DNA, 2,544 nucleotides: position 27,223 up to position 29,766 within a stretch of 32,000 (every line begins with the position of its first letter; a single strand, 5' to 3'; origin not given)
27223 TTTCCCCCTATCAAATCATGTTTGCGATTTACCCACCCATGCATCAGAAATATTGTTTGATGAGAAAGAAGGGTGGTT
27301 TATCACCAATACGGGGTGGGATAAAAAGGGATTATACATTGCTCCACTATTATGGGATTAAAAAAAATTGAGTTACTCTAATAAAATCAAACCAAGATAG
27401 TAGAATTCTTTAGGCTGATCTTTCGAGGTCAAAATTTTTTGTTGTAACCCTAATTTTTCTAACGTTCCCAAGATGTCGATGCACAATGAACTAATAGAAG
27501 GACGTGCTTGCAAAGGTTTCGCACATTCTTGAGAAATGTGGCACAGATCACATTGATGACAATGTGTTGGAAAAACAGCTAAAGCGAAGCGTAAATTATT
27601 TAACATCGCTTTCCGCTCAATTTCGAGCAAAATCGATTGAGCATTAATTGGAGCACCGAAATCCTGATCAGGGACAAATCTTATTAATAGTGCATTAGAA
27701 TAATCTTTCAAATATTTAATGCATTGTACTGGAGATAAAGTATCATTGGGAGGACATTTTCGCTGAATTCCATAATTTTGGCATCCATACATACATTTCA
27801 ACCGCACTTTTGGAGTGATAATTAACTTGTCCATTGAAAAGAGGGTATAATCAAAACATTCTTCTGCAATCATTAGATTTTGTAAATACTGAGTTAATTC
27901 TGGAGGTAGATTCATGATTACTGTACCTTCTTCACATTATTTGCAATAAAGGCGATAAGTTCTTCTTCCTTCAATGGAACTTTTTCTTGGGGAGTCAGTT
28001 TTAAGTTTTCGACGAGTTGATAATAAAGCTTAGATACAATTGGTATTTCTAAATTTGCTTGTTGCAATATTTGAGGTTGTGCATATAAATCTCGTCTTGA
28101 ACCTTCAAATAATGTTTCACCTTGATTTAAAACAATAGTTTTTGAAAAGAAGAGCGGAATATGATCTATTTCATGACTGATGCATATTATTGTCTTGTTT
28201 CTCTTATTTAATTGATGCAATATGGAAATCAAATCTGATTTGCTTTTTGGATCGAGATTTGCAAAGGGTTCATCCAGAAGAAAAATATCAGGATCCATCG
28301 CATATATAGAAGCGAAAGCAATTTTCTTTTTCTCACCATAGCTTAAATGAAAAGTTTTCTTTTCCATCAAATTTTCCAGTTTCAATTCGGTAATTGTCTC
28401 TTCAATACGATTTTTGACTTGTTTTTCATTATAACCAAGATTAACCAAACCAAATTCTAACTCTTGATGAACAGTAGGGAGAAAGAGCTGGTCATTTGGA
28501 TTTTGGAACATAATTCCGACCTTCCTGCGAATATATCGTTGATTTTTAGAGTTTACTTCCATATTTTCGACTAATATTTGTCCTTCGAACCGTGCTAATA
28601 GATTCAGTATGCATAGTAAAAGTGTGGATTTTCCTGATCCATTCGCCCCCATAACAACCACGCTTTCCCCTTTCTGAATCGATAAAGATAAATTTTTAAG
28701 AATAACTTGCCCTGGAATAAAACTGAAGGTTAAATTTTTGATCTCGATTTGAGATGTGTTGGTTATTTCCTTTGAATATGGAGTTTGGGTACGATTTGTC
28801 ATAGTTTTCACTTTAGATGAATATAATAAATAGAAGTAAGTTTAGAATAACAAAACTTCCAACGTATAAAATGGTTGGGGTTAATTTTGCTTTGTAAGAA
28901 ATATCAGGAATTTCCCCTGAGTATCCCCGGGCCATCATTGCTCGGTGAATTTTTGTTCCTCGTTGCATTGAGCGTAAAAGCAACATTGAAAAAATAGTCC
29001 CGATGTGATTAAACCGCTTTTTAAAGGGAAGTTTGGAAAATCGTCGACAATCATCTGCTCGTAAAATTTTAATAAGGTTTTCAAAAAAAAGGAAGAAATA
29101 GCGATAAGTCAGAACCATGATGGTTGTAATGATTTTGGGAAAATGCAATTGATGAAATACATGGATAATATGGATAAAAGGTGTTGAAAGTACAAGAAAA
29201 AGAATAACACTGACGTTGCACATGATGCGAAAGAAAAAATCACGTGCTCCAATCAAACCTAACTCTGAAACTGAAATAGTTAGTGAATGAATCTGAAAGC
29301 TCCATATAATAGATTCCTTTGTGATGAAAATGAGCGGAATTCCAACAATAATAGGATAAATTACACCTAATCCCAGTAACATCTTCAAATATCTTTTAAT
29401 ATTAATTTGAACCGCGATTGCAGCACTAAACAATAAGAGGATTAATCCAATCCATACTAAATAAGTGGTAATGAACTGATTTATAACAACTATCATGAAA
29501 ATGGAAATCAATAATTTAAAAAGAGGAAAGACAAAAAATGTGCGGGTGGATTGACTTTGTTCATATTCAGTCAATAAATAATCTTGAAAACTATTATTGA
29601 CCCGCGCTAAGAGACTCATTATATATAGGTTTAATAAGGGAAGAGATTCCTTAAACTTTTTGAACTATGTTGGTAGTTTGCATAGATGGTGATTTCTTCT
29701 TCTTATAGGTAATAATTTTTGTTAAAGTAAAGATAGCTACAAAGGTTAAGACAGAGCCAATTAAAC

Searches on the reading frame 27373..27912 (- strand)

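Call 7: search_protein_families(library=pfam, proteins=[window:27373-27912:-], max_evalue=0.01)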
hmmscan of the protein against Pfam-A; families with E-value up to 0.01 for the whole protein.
window:27373-27912:- (179 aa): 1 family
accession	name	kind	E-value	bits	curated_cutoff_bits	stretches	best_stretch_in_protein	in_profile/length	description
PF10050.14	DUF2284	-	1.3e-27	97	25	1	25-178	3-161/161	Predicted metal-binding protein (DUF2284)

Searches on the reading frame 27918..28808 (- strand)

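Call 7: search_protein_families(library=pfam, proteins=[window:27918-28808:-], max_evalue=0.01)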
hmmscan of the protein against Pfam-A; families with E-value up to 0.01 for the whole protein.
window:27918-28808:- (296 aa): 8 families
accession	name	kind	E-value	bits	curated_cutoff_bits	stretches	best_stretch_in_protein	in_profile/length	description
PF00005.33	ABC_tran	-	7e-30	104.9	25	1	37-183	1-137/137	ABC transporter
PF13304.12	AAA_21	-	1.1e-12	49.2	27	2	138-213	221-299/304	AAA domain, putative AbiEii toxin, Type IV TA system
PF02463.25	SMC_N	-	1e-11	45.1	40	1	49-214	26-199/220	RecF/RecN/SMC N terminal domain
PF13401.12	AAA_22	-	0.00016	22.4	27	1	48-142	6-82/130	AAA domain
PF13555.12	AAA_29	-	0.00028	21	27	1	43-71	18-46/61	P-loop containing region of AAA domain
PF13191.12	AAA_16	-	0.0012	19.8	32.6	1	45-78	22-55/167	AAA ATPase domain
PF01078.27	Mg_chelatase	-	0.0049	16.7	20.3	1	39-92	14-67/207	Magnesium chelatase, subunit ChlI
PF00437.27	T2SSE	-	0.0069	15.5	24.9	0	46-81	141-177/370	Type II/IV secretion system protein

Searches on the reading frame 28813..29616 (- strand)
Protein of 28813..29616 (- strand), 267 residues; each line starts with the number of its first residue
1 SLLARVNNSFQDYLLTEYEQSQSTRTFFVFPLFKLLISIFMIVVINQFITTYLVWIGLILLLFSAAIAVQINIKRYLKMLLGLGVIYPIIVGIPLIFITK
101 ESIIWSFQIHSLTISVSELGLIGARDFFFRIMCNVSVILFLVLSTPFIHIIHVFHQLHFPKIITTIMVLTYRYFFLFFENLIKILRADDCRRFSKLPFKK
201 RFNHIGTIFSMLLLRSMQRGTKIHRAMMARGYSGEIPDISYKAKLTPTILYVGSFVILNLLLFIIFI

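Call 7: search_protein_families(library=pfam, proteins=[window:28813-29616:-], max_evalue=0.01)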
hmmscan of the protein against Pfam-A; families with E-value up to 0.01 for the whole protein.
window:28813-29616:- (267 aa): 1 family
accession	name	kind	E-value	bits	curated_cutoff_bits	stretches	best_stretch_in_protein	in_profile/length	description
PF02361.21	CbiQ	-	9.9e-32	110.8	25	1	34-234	16-210/216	Cobalt transport protein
